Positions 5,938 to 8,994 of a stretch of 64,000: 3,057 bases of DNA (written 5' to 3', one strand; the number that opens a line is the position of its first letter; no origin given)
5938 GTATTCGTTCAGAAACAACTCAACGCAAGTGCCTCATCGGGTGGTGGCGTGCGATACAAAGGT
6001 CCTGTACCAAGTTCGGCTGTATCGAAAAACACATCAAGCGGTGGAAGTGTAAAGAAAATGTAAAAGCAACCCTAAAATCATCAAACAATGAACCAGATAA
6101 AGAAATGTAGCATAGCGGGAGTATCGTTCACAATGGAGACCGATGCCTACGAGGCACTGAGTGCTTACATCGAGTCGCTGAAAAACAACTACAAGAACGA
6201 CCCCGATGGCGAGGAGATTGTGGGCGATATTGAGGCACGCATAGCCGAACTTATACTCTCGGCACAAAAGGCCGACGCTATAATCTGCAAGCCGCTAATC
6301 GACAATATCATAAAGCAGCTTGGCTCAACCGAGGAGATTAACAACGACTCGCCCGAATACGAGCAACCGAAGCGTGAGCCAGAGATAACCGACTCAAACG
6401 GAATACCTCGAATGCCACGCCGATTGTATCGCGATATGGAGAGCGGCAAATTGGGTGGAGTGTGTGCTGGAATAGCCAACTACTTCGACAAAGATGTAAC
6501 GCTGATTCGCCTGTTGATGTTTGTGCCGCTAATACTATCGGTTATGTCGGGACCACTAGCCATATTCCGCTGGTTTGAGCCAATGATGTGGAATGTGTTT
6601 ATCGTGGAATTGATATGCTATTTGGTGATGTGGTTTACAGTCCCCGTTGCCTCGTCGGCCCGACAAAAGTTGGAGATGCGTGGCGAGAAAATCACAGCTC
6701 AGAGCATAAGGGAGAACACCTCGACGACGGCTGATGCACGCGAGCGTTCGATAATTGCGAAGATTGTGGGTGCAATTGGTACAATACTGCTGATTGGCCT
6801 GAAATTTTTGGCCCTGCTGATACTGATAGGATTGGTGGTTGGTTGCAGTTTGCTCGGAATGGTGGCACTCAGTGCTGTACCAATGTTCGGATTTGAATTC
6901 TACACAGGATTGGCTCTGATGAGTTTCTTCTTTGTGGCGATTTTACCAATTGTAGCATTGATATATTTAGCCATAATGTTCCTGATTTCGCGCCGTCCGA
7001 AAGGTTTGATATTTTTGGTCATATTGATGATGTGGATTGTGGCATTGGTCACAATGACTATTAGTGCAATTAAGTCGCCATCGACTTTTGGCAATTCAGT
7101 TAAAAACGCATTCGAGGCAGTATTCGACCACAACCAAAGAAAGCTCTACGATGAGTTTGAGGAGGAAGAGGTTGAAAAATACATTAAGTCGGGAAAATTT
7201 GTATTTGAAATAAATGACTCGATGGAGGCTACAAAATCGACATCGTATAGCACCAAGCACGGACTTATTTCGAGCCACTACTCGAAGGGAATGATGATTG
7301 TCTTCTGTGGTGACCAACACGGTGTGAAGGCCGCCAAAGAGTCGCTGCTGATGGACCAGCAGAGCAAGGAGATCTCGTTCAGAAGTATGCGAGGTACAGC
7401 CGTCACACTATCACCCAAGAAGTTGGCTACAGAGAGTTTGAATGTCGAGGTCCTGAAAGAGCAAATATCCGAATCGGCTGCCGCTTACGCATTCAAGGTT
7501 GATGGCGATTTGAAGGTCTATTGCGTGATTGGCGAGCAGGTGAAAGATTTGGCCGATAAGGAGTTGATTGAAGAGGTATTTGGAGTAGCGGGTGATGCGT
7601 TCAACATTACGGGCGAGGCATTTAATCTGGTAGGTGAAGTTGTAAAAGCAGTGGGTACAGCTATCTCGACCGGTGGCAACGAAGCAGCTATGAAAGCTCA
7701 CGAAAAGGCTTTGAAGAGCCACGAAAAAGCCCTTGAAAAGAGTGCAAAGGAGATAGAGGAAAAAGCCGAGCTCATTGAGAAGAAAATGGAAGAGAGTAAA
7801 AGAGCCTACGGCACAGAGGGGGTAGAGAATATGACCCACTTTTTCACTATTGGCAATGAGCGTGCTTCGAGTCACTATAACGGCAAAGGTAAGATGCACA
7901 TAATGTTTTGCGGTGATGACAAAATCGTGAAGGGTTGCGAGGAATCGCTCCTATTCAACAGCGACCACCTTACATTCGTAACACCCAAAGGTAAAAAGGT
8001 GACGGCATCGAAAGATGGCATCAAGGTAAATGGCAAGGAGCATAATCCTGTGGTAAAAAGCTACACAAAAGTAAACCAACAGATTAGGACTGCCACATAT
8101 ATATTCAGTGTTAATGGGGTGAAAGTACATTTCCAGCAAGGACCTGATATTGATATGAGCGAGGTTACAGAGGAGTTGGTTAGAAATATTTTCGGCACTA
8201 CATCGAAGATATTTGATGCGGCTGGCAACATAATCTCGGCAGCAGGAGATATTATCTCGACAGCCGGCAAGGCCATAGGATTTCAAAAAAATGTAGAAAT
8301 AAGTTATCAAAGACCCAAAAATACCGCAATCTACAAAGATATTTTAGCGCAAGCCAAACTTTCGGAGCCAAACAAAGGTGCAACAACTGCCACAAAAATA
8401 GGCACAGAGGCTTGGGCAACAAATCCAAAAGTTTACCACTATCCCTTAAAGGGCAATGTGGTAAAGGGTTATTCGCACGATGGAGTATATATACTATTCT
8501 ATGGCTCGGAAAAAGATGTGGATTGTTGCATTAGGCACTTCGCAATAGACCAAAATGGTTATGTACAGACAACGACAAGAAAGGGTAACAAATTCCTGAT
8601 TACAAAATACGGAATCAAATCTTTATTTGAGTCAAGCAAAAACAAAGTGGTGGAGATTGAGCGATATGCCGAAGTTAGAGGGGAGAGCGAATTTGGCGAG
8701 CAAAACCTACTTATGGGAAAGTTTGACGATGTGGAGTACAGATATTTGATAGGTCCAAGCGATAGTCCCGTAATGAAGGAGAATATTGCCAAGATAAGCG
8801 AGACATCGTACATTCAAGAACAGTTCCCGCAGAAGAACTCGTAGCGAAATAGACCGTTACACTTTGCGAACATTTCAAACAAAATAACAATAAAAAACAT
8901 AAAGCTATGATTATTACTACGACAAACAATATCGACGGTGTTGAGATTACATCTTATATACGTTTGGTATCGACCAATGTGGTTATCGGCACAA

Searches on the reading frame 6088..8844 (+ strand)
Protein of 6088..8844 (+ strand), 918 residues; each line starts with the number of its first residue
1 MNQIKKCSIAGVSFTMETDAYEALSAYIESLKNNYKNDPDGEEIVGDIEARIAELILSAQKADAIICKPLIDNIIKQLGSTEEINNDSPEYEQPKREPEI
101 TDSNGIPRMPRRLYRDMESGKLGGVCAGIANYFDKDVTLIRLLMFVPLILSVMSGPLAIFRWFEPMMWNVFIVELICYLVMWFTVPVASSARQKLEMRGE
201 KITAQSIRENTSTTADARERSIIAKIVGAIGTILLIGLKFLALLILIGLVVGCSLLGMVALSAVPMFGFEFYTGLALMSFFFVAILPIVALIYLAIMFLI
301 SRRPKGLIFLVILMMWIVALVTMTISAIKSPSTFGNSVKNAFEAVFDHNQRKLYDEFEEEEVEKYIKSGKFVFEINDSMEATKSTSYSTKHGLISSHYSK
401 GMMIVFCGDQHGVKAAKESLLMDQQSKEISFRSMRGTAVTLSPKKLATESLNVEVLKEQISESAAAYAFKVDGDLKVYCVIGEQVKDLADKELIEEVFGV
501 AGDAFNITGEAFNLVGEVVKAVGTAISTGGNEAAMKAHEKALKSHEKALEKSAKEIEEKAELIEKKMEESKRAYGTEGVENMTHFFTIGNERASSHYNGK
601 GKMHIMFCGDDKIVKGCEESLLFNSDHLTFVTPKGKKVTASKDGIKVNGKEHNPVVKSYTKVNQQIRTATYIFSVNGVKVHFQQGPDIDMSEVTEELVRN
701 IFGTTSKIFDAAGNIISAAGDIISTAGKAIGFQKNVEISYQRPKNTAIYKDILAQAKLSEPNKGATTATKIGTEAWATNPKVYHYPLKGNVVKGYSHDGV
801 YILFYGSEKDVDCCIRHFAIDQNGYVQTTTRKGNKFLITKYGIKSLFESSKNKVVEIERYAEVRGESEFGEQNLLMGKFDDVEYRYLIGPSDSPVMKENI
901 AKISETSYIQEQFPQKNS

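Call 21: find_encoding_contigs(protein=window:6088-8844:+, flank=10000, max_places=2)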
Protein window:6088-8844:+ (918 aa): 24 contigs read that carry it; 2 places shown.
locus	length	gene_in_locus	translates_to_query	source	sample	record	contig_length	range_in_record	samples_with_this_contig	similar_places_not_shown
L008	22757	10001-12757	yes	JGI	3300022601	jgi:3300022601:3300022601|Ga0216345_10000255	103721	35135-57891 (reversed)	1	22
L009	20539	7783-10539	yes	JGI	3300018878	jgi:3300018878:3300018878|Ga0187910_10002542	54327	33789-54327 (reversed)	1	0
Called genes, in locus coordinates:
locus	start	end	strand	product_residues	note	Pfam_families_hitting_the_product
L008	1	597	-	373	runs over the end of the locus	PF13088:BNR_2 (faint)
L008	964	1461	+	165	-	-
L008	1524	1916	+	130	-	-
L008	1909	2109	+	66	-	PF12844:HTH_19, PF13560:HTH_31, PF01381:HTH_3, PF13443:HTH_26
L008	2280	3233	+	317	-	PF02219:MTHFR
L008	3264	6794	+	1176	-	PF02574:S-methyl_trans, PF00809:Pterin_bind, PF02607:B12-binding_2, PF02310:B12-binding, PF02965:Met_synt_B12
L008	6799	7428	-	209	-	PF03956:Lys_export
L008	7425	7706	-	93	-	PF03956:Lys_export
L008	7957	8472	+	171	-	PF04024:PspC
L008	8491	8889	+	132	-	PF03551:PadR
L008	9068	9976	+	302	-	PF10988:DUF2807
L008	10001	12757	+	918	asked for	PF04024:PspC, PF22571:LiaI-LiaF-TM_PspC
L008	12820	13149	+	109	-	PF01906:YbjQ_1, PF23025:YbjQ_2 (weak)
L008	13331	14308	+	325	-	PF00365:PFK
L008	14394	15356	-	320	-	PF13641:Glyco_tranf_2_3, PF00535:Glycos_transf_2, PF10111:Glyco_tranf_2_2 (weak)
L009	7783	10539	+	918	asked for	PF04024:PspC, PF22571:LiaI-LiaF-TM_PspC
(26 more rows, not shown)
